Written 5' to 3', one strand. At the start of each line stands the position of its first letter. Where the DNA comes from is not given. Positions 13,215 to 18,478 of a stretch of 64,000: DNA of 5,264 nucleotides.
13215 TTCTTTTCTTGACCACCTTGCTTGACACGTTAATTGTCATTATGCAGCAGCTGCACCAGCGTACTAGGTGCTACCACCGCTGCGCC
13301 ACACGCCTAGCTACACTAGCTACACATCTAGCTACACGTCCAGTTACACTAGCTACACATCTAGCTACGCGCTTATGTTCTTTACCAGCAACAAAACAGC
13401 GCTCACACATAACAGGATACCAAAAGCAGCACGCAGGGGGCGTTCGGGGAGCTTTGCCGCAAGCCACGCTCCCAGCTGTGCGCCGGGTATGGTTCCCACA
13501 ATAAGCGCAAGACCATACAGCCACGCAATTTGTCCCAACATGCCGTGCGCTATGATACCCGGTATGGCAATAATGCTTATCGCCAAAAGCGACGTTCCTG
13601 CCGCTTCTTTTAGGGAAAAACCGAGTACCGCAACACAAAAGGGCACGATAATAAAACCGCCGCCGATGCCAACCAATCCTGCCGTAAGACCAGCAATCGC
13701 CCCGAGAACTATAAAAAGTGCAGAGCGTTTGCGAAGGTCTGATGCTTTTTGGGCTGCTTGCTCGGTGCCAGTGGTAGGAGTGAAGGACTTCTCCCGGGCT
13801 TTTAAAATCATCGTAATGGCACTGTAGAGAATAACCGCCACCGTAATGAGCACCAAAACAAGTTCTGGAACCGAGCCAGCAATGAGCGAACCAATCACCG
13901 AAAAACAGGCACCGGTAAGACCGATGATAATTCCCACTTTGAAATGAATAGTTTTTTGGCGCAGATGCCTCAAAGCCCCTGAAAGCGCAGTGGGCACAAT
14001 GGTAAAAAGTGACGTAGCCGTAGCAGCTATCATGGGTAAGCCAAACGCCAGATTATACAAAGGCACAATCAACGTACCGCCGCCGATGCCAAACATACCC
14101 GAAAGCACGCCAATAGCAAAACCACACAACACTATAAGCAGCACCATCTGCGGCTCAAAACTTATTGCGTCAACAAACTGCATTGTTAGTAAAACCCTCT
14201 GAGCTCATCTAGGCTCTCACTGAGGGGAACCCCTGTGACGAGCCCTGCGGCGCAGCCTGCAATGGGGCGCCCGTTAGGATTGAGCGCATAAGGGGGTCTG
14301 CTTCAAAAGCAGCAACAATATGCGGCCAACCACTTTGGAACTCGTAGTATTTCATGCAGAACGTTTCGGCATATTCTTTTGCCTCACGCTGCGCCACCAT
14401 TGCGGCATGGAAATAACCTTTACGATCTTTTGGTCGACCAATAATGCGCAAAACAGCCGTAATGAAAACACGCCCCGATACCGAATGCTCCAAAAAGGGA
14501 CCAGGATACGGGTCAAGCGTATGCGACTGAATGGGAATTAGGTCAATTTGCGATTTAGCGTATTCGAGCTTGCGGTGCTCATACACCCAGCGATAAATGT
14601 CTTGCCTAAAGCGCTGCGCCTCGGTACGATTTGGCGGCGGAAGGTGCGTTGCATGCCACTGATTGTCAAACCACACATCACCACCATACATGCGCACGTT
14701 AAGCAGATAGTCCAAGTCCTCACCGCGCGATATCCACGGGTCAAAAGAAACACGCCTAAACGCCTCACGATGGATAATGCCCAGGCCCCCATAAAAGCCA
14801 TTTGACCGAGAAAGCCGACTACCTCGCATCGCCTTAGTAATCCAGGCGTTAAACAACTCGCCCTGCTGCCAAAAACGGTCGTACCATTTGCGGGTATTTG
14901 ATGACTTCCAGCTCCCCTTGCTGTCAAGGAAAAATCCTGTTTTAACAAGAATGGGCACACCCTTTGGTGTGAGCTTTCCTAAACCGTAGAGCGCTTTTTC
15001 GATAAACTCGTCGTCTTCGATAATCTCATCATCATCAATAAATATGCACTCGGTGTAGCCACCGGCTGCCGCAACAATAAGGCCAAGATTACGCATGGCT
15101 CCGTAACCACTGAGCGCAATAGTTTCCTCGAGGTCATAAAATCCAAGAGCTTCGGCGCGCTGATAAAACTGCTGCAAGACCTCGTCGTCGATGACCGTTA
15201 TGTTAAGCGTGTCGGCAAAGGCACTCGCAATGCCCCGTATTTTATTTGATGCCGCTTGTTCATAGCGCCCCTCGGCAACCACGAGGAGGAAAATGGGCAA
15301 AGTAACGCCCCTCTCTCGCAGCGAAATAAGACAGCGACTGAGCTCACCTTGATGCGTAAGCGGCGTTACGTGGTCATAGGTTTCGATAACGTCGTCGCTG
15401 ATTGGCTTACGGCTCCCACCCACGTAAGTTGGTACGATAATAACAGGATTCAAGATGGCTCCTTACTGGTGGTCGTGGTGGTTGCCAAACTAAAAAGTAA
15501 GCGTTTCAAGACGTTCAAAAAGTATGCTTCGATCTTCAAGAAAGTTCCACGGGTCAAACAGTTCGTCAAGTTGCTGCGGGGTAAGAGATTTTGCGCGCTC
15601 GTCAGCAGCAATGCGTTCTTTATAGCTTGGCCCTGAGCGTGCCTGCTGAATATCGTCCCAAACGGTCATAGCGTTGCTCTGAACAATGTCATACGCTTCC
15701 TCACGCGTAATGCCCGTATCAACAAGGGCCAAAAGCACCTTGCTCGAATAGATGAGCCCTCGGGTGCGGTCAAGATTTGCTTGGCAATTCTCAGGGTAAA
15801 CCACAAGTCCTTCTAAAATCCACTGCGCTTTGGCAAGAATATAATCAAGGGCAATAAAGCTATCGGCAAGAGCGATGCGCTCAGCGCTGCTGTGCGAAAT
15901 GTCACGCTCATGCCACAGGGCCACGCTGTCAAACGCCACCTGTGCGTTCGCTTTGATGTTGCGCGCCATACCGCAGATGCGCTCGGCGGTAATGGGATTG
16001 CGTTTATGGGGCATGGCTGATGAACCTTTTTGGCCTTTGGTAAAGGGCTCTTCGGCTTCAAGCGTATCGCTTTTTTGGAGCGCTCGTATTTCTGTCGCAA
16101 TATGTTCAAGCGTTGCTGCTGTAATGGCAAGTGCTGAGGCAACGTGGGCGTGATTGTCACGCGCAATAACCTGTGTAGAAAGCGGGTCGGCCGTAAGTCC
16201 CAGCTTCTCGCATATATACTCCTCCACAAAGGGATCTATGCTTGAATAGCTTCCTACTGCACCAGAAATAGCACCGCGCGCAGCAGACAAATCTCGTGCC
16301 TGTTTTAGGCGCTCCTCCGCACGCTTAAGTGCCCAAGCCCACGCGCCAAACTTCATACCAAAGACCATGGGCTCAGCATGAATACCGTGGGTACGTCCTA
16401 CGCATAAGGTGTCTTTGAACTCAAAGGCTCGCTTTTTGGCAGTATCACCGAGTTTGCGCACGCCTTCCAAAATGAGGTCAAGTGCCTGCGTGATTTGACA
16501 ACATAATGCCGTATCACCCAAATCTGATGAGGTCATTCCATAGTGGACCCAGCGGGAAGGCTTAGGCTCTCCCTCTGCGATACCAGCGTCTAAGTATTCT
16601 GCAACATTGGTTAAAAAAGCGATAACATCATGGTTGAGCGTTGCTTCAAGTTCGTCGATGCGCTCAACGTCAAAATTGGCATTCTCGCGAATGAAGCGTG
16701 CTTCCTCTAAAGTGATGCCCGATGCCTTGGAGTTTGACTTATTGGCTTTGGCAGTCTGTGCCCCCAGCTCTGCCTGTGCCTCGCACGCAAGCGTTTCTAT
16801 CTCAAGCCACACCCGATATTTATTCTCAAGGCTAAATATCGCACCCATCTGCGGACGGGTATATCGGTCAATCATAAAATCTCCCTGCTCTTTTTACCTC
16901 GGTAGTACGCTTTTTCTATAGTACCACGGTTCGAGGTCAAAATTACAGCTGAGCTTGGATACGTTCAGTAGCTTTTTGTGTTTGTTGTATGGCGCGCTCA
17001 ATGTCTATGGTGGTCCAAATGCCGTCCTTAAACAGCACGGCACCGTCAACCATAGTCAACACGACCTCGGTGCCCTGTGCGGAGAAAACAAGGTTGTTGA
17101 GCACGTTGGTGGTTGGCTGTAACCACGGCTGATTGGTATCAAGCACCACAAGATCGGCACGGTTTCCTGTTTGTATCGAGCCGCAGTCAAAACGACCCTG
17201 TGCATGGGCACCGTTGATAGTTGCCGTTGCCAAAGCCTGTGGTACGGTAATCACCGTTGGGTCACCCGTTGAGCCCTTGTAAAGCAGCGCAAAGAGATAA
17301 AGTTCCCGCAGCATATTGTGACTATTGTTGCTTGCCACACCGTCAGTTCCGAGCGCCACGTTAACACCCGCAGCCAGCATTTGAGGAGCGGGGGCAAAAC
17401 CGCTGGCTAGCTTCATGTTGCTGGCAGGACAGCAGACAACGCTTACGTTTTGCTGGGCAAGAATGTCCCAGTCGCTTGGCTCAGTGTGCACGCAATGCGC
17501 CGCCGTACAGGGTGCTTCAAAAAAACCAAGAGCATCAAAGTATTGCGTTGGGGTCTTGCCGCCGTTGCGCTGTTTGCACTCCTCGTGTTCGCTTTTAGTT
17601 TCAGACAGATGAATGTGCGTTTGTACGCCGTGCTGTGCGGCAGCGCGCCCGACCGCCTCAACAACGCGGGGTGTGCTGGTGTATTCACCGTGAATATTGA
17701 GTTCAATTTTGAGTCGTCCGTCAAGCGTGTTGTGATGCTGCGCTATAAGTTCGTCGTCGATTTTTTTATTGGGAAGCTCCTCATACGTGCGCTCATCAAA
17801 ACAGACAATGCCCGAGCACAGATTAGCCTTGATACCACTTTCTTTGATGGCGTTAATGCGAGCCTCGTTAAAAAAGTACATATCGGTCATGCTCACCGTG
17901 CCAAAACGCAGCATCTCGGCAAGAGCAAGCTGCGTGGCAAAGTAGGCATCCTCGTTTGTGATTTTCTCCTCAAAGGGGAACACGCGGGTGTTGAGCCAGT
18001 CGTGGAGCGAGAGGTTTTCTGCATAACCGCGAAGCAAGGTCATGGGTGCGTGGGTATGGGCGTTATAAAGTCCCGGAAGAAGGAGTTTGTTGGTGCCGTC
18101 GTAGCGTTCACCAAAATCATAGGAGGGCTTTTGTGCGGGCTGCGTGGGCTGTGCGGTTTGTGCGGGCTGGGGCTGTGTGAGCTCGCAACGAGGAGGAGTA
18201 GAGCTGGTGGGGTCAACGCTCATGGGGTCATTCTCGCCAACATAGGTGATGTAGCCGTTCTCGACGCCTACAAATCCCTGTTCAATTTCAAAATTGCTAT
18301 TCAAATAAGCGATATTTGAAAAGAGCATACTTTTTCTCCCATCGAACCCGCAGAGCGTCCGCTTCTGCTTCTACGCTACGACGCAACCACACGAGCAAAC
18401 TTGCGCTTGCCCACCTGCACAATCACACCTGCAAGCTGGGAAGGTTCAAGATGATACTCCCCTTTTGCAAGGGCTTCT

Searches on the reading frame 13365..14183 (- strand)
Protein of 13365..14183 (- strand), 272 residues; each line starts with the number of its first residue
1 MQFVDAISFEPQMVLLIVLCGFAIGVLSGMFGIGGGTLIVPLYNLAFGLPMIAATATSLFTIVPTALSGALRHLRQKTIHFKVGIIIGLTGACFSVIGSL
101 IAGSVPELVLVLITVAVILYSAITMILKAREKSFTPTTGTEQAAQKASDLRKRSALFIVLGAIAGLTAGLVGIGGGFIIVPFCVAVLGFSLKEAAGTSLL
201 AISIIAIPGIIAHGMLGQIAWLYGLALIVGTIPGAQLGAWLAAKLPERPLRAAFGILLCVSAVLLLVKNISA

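Call 69: search_protein_families(library=pfam, proteins=[window:13365-14183:-], max_evalue=0.00001)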
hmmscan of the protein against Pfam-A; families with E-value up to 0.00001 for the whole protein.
window:13365-14183:- (272 aa): 1 family
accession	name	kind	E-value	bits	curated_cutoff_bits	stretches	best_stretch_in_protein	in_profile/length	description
PF01925.25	TauE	-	4.6e-53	180.7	32.6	1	17-264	1-236/237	Sulfite exporter TauE/SafE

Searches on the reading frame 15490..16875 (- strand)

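Call 70: search_protein_families(library=pfam, proteins=[window:15490-16875:-], max_evalue=0.001)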
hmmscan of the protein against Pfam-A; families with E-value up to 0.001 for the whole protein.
window:15490-16875:- (461 aa): 2 families
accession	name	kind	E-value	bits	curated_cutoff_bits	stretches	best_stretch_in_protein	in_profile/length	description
PF00206.25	Lyase_1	-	8e-56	190.2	27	1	6-307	6-310/312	Lyase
PF10397.14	ADSL_C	-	4.4e-20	72.2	32.7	1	373-455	1-78/79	Adenylosuccinate lyase C-terminus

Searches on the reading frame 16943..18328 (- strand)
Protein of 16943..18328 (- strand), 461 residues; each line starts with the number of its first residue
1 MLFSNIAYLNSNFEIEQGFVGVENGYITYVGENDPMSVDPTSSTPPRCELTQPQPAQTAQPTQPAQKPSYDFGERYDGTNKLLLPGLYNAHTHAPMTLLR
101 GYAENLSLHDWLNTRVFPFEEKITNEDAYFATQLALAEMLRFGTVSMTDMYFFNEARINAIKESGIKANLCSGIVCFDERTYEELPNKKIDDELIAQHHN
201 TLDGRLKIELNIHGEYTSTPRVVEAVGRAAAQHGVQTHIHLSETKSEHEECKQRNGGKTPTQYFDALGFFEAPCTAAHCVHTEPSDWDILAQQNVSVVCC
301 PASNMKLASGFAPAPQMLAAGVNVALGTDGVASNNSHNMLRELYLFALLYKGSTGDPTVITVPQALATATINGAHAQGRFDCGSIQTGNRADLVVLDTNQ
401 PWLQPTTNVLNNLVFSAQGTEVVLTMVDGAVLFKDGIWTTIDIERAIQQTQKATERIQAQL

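Call 70: search_protein_families(library=pfam, proteins=[window:16943-18328:-], max_evalue=0.001)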
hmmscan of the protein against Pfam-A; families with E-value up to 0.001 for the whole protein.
window:16943-18328:- (461 aa): 2 families
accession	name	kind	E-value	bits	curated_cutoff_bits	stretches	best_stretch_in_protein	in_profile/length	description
PF01979.26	Amidohydro_1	-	2.7e-65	221.3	25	1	83-431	2-344/345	Amidohydrolase family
PF07969.17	Amidohydro_3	-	2.4e-16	60.7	29.7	1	222-433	263-472/472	Amidohydrolase family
